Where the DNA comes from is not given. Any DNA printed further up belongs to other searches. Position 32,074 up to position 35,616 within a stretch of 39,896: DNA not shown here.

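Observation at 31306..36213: Single 1635-aa protein fusing a Hanks kinase, a STAND NTPase, TPRs, a GAF domain and a complete sigma54 enhancer-binding module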

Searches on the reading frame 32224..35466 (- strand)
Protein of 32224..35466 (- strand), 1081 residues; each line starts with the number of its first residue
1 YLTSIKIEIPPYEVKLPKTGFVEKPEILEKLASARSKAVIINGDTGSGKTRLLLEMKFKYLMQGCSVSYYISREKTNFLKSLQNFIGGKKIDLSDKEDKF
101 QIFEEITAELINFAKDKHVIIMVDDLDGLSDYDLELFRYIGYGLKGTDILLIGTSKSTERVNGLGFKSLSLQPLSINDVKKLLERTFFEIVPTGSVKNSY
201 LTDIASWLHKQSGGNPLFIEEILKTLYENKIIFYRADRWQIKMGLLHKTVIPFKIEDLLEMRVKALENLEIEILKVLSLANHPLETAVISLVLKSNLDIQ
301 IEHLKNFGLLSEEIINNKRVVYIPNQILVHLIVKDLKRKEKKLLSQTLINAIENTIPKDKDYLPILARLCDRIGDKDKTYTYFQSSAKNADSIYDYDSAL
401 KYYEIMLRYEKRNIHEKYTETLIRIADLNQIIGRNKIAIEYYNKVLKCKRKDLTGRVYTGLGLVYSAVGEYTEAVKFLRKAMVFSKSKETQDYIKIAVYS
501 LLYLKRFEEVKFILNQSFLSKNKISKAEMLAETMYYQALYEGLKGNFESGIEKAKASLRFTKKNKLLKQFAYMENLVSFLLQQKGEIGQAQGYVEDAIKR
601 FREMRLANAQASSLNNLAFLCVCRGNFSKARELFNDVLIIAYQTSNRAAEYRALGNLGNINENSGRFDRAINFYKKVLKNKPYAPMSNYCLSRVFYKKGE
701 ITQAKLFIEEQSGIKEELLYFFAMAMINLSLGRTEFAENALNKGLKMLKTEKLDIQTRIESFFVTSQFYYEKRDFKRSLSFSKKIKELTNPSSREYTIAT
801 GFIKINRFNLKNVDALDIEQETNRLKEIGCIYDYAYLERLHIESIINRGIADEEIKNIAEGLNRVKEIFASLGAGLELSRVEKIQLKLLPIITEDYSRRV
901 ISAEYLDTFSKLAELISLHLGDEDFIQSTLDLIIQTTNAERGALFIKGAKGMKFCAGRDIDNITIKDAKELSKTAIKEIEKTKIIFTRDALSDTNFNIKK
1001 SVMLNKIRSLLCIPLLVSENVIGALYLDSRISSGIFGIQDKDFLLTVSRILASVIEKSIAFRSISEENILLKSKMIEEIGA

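Call 38: search_solved_structures(query=window:32764-35466:-, max_evalue=1)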
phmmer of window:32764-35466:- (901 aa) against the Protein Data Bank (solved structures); distinct sequences matched with E-value up to 1: 72 (the best 60 are shown).
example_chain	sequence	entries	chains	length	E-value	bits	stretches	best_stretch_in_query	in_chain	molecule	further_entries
9qhb_A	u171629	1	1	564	1.8e-26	95.9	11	648-705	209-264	Engineered tetratricopeptide repeat protein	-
8bu0_A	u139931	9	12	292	2.7e-17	65.5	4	649-706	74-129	Consensus tetratricopeptide repeat protein | Crystal structure of an 8-repeat consensus TPR superhelix with Zinc. | Monomer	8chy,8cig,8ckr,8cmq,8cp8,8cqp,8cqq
9qhc_A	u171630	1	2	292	1.7e-14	56.3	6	648-706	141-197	Engineered tetratricopeptide repeat protein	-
5a7d_B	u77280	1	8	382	6.3e-12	47.8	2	587-678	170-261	PINS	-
4a1s_A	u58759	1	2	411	2.8e-11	45.7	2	587-678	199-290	PARTNER OF INSCUTEABLE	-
5a6c_A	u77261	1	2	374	9e-10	40.7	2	608-678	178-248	G-PROTEIN-SIGNALING MODULATOR 2, AFADIN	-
6hc2_A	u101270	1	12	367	9.9e-10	40.5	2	606-678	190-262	G-protein-signaling modulator 2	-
3ro2_A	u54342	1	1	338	1.1e-09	40.4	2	609-678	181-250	G-protein-signaling modulator 2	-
4g2v_A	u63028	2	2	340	1.1e-09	40.4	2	609-678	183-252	G-protein-signaling modulator 2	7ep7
3sf4_A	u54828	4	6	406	1.5e-09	40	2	607-678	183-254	G-protein-signaling modulator 2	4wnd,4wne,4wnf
4wng_A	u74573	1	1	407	1.5e-09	40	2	607-678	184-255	G-protein-signaling modulator 2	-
8ch0_A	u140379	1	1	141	2e-09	39.5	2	648-707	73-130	Consensus tetratricopeptide repeat protein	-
2fo7_A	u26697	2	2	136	2.3e-09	39.3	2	648-707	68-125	SYNTHETIC CONSENSUS TPR PROTEIN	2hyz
7obi_A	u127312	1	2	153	1.5e-08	36.6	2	611-683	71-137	CTPR-rv4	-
1w3b_A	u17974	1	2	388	2.1e-08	36.1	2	612-711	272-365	UDP-N-ACETYLGLUCOSAMINE--PEPTIDE N-ACETYLGLUCOSAMINYLTRANSFERASE 110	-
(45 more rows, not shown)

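Call 64: search_protein_representatives(protein=window:32224-35466:-)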
Query: 1081 residues. Proteins with E-value up to 0.001 (for the whole library): 20918; up to 1e-10: 2916; up to 1e-30: 88. The best 150 are listed.
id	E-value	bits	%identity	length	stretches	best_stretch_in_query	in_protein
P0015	0.0e+00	1161.0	52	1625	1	1-1080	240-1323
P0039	1.0e-267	907.5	43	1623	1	1-1080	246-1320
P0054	4.9e-263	892.0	42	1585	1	2-1081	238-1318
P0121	1.4e-248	844.1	41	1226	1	5-1081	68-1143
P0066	7.0e-205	699.5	36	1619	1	3-1080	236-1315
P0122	4.2e-202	690.3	37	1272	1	120-1079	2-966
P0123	1.3e-196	672.2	46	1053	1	337-1080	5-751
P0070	5.8e-188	643.5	33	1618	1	2-1080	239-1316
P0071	2.6e-184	631.5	35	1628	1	2-1080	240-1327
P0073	2.7e-181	621.4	33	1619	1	4-1080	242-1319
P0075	3.2e-177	608.0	33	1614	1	14-1080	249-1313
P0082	4.4e-166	571.1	32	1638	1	14-1076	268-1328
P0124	6.6e-157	540.7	52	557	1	406-952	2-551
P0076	7.6e-154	530.6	30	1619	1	9-1081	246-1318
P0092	1.9e-153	529.3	32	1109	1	6-863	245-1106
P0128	5.5e-101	355.6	25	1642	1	30-1079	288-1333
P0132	5.1e-72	259.7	27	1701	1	28-1076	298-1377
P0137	5.3e-65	236.5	25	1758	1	19-1067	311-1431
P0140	9.3e-60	219.2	28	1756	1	8-1076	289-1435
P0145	1.5e-52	195.3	23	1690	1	5-1077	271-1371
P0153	2.4e-45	171.4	24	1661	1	5-1072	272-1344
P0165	6.9e-38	146.8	23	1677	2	26-680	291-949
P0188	5.6e-32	127.2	26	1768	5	906-1076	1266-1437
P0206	1.0e-28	116.4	27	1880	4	916-1053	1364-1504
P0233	4.5e-27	111.0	24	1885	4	203-678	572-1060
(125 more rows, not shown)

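Call 87: list_cluster_members(proteins=[P0128, P0132, P0137, P0140, P0145, P0153, P0165, P0188, P0206, P0233])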
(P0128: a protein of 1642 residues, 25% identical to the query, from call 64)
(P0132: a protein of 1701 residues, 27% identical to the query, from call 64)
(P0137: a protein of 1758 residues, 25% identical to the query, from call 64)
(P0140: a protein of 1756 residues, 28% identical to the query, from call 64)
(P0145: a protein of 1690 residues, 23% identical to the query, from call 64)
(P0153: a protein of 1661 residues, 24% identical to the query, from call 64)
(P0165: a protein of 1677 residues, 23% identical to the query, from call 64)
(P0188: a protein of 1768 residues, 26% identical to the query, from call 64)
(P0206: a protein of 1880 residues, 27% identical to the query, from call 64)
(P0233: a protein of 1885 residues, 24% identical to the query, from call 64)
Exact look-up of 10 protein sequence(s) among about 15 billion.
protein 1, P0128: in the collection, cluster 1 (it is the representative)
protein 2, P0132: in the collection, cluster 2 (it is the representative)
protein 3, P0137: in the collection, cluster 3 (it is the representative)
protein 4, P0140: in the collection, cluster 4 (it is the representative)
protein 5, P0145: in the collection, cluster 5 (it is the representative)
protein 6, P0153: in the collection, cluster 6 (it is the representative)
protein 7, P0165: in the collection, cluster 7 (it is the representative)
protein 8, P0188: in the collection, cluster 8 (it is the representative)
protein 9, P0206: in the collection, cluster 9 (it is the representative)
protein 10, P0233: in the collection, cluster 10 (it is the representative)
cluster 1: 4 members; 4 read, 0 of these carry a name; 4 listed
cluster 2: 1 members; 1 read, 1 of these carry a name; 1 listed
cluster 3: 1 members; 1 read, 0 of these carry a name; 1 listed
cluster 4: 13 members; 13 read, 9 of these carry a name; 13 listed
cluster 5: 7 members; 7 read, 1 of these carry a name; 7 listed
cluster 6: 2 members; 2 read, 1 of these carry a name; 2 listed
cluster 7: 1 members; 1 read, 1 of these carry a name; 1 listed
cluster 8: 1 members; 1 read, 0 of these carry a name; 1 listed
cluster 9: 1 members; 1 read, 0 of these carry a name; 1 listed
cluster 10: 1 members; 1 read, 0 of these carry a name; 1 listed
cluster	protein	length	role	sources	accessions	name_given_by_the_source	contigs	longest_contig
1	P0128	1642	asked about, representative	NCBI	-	-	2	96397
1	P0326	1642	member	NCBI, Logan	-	-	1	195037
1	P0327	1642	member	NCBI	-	-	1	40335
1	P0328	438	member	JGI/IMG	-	-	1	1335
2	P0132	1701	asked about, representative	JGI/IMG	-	Nif-specific regulatory protein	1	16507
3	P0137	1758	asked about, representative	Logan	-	-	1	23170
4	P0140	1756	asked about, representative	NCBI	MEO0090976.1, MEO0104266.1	MAG: sigma 54-interacting transcriptional regulator [candidate division WOR-3 bacterium]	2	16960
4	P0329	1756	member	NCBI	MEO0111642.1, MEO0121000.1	MAG: sigma 54-interacting transcriptional regulator [candidate division WOR-3 bacterium]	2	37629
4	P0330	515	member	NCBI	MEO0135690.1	MAG: serine/threonine-protein kinase, partial [candidate division WOR-3 bacterium]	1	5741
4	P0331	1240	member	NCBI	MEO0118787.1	MAG: protein kinase, partial [candidate division WOR-3 bacterium]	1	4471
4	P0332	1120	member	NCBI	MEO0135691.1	MAG: sigma 54-interacting transcriptional regulator, partial [candidate division WOR-3 ...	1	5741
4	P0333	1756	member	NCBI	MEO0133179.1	MAG: sigma 54-interacting transcriptional regulator [candidate division WOR-3 bacterium]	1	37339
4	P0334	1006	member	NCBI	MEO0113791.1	MAG: tetratricopeptide repeat protein, partial [candidate division WOR-3 bacterium]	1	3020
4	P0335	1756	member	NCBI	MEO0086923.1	MAG: sigma 54-interacting transcriptional regulator [candidate division WOR-3 bacterium]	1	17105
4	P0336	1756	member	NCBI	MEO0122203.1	MAG: sigma 54-interacting transcriptional regulator [candidate division WOR-3 bacterium]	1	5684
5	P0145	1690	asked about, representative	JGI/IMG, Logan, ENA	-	-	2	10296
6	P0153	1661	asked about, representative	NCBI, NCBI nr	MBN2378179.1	sigma 54-interacting transcriptional regulator [candidate division WOR-3 bacterium]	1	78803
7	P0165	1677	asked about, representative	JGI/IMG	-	transcriptional regulator with GAF, ATPase, and Fis domain/serine/threonine protein ...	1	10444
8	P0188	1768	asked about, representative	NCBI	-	-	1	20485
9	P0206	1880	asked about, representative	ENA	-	-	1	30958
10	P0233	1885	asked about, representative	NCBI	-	-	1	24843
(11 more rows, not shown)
